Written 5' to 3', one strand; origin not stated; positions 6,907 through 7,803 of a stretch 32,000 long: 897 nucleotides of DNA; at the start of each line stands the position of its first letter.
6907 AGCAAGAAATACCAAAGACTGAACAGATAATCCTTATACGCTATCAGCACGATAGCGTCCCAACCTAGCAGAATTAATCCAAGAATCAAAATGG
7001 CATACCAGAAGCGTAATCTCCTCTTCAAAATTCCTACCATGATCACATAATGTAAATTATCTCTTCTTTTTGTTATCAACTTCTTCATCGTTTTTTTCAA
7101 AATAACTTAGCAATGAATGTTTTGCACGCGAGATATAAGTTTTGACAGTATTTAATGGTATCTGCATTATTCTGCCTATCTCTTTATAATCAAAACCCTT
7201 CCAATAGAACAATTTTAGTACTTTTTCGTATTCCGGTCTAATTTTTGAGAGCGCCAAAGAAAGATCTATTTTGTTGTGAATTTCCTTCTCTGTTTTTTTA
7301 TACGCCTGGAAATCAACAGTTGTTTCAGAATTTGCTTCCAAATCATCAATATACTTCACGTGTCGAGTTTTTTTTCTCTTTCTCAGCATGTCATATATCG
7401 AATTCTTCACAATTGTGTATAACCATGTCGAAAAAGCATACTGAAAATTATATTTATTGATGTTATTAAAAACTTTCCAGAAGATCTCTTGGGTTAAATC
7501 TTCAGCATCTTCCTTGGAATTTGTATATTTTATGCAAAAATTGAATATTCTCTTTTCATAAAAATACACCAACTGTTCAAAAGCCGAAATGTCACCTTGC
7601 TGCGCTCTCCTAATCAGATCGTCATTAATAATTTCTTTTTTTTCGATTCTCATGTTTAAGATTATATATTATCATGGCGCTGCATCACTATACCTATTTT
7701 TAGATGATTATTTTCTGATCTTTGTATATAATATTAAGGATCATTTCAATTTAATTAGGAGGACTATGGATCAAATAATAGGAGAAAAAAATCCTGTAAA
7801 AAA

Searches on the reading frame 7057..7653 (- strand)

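Call 41: search_protein_families(library=pfam, proteins=[window:7057-7653:-], max_evalue=0.0001)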
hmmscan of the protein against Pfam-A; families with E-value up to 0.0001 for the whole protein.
window:7057-7653:- (198 aa): 4 families
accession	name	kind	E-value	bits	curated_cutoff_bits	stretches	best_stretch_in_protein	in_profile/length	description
PF04542.20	Sigma70_r2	-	4.9e-18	65.1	24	1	32-95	5-70/71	Sigma-70 region 2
PF08281.18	Sigma70_r4_2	-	1.5e-12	47.4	25.7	1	131-178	4-51/54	Sigma-70, region 4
PF12645.13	HTH_16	-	4.3e-07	30.4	22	1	13-68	3-64/65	Helix-turn-helix domain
PF04545.22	Sigma70_r4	-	4.7e-06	26.5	24.1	1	134-179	1-46/50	Sigma-70, region 4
